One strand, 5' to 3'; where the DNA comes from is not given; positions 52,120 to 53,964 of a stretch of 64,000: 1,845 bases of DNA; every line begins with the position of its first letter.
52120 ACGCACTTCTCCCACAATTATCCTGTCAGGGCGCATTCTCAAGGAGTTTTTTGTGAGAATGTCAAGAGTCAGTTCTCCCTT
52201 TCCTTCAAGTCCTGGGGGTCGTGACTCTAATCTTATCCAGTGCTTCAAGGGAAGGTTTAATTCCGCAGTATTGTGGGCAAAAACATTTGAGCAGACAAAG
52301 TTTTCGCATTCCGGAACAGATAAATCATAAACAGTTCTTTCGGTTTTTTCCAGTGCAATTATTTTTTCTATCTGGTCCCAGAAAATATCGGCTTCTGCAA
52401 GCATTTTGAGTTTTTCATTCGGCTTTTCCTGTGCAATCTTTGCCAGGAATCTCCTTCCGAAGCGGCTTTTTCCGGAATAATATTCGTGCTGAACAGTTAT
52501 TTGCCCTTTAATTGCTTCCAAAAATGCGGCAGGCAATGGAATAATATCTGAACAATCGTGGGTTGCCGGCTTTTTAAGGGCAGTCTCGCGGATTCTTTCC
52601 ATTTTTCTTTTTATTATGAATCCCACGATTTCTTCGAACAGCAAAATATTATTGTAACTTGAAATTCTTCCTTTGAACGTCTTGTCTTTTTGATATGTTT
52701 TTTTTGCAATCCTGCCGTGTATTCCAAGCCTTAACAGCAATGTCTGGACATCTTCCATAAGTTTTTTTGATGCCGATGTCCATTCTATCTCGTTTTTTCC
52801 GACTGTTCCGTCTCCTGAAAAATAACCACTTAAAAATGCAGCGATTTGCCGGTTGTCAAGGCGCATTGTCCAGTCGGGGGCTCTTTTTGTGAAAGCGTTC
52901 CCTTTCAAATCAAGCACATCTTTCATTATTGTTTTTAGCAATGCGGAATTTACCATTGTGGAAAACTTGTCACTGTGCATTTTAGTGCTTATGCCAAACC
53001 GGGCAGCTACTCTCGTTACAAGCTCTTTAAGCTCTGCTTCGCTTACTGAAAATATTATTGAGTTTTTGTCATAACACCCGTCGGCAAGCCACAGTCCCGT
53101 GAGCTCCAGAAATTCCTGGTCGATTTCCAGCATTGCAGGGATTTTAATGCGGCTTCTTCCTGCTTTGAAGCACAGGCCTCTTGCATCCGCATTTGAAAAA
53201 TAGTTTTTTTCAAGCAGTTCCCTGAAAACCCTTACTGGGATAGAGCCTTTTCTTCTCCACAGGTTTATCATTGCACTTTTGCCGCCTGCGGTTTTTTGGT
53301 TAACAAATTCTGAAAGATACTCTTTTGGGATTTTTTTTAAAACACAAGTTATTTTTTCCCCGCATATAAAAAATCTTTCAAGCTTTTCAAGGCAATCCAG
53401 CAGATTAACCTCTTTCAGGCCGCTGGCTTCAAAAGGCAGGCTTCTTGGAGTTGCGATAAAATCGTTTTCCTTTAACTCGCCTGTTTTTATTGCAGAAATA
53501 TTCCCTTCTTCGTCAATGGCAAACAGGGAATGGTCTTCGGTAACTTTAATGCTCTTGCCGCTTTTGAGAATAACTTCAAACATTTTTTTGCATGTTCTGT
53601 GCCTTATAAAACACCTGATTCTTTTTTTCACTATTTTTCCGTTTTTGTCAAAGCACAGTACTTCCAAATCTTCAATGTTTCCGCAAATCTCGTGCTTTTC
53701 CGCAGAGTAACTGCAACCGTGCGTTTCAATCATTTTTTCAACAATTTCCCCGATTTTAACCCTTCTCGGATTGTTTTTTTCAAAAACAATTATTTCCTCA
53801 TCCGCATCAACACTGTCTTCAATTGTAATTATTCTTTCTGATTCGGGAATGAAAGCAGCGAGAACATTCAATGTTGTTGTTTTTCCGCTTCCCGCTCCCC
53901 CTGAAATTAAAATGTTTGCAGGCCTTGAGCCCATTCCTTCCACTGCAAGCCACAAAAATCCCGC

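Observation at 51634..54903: Pilus ATPase split by a full-size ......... intein at the Asp-box, with an intein-free paralogue in the same window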

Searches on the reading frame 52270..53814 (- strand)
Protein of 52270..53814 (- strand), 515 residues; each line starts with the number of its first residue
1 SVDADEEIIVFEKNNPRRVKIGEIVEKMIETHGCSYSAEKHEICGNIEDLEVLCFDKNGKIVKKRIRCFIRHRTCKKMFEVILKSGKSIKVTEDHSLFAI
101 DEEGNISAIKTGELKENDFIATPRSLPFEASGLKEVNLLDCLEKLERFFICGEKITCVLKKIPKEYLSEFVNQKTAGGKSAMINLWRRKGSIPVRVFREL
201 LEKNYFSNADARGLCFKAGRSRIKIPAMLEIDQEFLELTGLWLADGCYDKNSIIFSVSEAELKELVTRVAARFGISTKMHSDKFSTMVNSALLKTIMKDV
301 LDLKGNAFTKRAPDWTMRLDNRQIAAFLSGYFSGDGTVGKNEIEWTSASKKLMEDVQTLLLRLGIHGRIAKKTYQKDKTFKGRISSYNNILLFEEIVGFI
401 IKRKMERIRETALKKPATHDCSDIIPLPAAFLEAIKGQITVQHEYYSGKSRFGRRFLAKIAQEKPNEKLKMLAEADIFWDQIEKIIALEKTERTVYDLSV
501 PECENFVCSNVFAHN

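Call 51: search_protein_representatives(protein=window:52270-53814:-)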
Query: 515 residues. Proteins with E-value up to 0.001 (for the whole library): 7077; up to 1e-10: 1967; up to 1e-30: 137. The best 150 are listed.
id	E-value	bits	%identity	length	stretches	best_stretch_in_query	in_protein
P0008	8.8e-147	506.2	46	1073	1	1-515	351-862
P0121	1.2e-131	456.4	35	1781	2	5-515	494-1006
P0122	2.2e-130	452.2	34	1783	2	1-515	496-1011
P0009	1.4e-120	419.8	36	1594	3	3-515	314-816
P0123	6.3e-117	407.8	32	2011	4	46-515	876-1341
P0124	1.0e-115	403.8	42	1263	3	1-515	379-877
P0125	9.5e-114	397.3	33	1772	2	1-515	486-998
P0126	1.0e-109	384.0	30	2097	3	50-515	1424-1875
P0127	6.4e-107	374.8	40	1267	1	2-515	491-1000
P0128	1.2e-103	364.0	29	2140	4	2-515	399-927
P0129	1.7e-102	360.2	34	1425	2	5-515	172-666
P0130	5.4e-101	355.2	40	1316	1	7-515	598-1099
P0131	2.0e-98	346.7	34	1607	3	47-515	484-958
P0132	3.8e-97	342.5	52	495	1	232-515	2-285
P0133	2.2e-96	340.0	40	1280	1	2-515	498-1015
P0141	2.9e-78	280.3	41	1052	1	45-515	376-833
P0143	2.9e-76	273.7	39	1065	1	20-515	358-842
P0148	5.8e-74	266.1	42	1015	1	48-515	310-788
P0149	1.0e-69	252.1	38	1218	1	4-515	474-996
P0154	8.1e-63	229.3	32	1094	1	2-515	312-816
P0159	4.2e-56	207.2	34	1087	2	198-515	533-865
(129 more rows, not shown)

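Call 53: list_cluster_members(proteins=[P0121, P0124, P0127, P0130, P0141, P0143, P0148, P0149, P0154, P0159])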
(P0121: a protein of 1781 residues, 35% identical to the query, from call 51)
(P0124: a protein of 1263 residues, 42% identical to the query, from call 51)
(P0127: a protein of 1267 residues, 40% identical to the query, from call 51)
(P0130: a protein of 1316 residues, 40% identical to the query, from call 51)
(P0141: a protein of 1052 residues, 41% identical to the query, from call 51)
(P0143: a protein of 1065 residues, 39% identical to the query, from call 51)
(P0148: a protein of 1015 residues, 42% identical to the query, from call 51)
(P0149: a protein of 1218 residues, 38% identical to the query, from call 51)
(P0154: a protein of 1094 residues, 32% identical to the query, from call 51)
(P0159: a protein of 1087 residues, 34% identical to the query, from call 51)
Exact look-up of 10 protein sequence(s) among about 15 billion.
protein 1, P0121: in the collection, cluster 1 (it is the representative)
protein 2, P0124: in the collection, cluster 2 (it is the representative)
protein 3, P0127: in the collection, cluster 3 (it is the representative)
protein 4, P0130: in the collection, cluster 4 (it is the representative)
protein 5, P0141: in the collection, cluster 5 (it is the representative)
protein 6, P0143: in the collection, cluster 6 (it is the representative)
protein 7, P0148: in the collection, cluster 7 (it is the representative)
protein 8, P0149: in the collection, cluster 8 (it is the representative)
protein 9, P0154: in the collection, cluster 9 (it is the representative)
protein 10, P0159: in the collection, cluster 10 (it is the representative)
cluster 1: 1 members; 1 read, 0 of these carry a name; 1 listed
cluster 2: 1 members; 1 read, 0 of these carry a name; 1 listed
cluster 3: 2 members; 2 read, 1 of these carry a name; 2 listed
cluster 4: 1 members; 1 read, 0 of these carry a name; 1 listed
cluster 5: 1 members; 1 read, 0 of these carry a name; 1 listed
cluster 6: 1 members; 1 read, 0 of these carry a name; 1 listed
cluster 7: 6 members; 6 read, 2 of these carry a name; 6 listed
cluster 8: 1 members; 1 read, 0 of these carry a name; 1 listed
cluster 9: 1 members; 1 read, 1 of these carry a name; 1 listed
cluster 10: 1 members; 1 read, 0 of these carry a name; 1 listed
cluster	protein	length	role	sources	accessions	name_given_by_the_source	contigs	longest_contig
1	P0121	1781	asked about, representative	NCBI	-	-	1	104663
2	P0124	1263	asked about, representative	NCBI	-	-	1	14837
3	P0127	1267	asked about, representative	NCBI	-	-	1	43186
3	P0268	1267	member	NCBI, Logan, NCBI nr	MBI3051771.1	Flp pilus assembly complex ATPase component TadA [Candidatus Woesearchaeota archaeon]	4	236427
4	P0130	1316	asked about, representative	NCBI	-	-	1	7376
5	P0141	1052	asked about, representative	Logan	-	-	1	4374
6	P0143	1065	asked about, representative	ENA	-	-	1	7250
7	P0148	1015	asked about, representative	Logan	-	-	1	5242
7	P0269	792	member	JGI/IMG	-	intein/homing endonuclease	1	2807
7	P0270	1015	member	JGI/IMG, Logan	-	type IV secretory pathway ATPase VirB11/archaellum biosynthesis ATPase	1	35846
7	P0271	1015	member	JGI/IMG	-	-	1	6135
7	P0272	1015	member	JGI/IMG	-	-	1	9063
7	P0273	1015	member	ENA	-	-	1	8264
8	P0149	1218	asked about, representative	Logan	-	-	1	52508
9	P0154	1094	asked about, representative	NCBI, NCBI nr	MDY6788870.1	MAG: ATPase, T2SS/T4P/T4SS family [Candidatus Nanohaloarchaea archaeon] | ATPase, T2SS/T4P/T4SS family [Candidatus Nanohaloarchaea archaeon]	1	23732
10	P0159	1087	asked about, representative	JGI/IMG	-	-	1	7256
